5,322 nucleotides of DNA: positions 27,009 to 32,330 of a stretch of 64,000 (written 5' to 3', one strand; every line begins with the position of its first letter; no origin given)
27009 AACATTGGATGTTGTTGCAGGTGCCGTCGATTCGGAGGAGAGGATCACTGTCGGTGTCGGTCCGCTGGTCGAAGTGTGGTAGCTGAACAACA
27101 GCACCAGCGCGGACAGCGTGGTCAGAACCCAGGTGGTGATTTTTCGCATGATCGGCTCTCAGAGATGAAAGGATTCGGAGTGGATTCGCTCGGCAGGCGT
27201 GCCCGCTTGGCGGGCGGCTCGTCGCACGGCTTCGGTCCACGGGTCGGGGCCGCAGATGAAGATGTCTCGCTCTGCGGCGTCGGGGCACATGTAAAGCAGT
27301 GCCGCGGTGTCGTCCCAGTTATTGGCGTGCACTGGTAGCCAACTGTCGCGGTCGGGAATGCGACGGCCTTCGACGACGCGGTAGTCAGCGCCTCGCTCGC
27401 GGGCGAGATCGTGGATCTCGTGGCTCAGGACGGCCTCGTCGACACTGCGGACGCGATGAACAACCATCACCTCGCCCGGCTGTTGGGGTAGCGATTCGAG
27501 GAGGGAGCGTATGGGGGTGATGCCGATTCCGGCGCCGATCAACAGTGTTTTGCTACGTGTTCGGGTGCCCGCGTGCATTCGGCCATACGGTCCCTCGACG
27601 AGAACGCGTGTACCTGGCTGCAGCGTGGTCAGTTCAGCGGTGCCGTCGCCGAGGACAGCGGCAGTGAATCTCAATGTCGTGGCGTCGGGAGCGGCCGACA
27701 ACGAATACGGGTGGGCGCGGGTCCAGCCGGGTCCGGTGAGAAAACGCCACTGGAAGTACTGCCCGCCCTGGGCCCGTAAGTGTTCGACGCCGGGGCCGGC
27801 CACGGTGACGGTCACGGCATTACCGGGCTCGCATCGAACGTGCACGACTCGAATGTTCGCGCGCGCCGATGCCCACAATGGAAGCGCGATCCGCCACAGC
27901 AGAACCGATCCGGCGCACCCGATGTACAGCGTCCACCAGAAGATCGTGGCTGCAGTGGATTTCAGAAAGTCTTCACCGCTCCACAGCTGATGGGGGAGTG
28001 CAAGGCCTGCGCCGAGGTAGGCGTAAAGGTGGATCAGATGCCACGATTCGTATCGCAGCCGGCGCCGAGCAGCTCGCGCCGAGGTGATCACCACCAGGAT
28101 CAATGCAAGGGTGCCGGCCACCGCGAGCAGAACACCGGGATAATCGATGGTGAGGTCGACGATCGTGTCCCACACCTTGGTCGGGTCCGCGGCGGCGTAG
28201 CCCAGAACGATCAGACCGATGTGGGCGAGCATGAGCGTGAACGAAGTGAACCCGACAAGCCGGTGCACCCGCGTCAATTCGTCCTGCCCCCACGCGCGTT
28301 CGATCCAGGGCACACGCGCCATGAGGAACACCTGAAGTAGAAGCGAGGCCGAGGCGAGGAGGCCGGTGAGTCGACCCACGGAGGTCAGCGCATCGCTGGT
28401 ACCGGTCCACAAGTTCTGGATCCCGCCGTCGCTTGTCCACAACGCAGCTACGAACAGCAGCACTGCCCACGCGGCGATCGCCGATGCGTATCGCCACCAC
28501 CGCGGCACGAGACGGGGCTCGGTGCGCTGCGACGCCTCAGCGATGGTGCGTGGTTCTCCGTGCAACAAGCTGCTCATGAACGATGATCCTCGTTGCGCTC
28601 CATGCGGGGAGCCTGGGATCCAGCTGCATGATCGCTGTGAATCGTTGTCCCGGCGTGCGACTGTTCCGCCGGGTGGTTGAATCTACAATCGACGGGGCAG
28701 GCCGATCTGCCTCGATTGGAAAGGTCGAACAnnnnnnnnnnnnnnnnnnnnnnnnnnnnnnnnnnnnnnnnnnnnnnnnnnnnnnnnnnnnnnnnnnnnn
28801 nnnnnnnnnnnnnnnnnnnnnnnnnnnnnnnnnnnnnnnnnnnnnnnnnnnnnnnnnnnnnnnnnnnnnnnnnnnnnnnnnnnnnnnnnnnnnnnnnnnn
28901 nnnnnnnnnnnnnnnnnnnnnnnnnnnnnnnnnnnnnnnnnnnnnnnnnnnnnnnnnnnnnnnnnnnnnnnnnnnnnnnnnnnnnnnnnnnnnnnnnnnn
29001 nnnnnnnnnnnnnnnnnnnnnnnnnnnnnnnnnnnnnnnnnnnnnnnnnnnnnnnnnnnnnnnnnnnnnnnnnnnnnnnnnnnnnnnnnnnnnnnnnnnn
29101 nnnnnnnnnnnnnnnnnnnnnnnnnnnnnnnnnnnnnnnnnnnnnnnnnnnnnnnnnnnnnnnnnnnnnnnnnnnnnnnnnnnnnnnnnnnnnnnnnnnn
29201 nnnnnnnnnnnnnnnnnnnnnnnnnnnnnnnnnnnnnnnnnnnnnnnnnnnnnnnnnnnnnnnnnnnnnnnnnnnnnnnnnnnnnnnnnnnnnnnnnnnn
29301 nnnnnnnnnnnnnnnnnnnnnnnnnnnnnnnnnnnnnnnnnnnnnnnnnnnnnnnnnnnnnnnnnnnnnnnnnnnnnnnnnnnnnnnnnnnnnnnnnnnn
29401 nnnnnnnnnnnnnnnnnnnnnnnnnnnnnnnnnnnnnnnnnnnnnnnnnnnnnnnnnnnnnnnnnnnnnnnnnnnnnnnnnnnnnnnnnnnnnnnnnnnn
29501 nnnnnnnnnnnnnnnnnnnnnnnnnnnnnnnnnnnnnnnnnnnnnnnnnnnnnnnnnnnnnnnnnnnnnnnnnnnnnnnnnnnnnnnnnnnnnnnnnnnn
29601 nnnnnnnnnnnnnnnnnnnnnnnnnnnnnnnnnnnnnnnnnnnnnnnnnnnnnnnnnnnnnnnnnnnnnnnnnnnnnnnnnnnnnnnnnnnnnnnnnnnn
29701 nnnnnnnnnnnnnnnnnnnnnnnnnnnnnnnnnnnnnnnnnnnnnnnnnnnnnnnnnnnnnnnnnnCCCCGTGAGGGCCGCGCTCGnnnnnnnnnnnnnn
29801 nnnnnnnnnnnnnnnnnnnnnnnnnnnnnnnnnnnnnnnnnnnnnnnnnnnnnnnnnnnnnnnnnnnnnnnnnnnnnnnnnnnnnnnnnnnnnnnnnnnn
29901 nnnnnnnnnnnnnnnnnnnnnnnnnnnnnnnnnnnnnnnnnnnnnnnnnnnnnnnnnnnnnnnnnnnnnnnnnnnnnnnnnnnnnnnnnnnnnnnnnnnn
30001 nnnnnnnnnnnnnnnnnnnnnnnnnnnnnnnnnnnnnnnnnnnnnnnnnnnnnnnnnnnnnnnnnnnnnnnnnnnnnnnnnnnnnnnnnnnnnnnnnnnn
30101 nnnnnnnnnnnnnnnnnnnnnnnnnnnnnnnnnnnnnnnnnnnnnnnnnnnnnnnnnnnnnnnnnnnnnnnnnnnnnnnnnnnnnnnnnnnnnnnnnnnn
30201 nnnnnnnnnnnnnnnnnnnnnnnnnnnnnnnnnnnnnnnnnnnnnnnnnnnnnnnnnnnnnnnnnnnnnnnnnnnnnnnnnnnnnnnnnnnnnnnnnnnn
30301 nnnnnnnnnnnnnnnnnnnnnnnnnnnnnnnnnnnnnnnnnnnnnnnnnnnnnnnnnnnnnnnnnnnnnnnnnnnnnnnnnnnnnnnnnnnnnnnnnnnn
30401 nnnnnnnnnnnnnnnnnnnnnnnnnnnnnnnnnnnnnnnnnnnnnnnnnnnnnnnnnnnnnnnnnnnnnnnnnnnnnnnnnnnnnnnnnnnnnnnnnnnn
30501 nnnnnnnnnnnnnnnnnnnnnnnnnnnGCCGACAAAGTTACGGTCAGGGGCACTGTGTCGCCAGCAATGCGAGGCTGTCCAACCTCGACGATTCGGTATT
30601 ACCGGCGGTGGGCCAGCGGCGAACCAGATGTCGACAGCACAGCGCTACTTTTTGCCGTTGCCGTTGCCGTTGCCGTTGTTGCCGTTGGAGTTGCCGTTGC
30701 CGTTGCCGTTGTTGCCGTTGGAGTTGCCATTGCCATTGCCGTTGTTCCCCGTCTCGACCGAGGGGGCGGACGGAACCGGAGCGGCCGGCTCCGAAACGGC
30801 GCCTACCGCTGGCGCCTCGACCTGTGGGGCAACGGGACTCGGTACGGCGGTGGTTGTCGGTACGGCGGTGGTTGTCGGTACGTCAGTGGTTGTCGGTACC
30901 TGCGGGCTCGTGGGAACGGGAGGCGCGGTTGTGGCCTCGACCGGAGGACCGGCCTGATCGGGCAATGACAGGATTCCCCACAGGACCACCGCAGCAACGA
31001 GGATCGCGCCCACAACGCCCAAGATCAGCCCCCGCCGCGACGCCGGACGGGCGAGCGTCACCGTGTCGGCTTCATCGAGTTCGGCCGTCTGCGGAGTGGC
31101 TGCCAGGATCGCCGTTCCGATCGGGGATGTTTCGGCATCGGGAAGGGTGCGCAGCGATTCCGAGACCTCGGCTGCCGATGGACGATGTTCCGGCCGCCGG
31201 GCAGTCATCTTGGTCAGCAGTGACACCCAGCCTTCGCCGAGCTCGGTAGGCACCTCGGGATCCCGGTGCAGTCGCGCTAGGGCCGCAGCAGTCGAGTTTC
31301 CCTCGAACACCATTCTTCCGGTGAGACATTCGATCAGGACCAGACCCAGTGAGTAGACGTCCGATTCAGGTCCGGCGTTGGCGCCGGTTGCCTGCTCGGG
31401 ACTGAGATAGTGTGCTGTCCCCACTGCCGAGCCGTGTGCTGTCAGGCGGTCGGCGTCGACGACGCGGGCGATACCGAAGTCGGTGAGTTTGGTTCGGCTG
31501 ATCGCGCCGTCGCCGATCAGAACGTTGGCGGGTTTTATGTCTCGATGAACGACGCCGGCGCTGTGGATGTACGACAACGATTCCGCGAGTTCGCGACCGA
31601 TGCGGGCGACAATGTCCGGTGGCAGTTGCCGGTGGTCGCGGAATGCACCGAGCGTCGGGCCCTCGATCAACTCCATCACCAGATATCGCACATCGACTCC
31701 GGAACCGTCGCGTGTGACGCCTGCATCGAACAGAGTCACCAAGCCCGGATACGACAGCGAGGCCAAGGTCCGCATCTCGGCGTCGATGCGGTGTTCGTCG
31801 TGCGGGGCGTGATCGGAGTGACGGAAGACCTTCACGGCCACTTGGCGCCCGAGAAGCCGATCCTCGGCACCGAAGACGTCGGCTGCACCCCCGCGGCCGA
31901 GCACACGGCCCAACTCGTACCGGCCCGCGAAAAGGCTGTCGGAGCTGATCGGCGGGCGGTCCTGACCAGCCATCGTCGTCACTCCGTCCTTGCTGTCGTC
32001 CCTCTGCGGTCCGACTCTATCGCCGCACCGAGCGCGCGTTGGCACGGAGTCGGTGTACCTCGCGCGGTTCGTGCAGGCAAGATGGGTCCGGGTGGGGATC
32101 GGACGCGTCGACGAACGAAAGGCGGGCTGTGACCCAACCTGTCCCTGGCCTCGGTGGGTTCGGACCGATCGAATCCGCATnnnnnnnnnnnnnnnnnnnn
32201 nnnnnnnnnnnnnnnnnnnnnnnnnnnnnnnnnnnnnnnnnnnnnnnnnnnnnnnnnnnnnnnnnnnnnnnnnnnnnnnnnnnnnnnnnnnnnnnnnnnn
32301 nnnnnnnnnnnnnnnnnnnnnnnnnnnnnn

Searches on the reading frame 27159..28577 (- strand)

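Call 73: search_protein_families(library=pfam, proteins=[window:27159-28577:-], max_evalue=1e-8)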
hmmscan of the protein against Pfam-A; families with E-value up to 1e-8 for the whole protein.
window:27159-28577:- (472 aa): 1 family
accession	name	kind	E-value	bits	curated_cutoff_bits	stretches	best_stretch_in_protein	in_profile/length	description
PF01794.25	Ferric_reduct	-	1.2e-18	67.7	28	1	71-192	1-119/121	Ferric reductase like transmembrane component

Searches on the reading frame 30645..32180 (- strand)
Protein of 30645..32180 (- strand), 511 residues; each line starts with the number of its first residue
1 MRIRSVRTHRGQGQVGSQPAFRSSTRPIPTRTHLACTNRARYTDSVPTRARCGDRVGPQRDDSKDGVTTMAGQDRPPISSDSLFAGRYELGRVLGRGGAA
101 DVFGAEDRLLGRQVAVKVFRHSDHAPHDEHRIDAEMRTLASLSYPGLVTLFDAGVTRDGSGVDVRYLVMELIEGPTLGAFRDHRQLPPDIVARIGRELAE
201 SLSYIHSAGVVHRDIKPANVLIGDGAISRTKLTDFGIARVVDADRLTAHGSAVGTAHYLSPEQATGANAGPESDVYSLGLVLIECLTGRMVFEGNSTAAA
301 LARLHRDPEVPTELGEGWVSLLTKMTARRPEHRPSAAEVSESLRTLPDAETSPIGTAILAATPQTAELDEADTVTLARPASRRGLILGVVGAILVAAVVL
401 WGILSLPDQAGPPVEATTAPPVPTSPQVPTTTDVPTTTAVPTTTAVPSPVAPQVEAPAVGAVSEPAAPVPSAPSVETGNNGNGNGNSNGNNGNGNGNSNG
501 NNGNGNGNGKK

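Call 73: search_protein_families(library=pfam, proteins=[window:30645-32180:-], max_evalue=1e-8)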
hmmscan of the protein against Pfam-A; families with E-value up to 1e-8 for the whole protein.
window:30645-32180:- (511 aa): 2 families
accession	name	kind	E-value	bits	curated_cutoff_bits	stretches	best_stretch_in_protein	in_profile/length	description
PF00069.31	Pkinase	-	2.2e-45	155.5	31.7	1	88-341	1-259/263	Protein kinase domain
PF07714.23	PK_Tyr_Ser-Thr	-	5.2e-29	101.8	23.1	1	89-343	2-258/258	Protein tyrosine and serine/threonine kinase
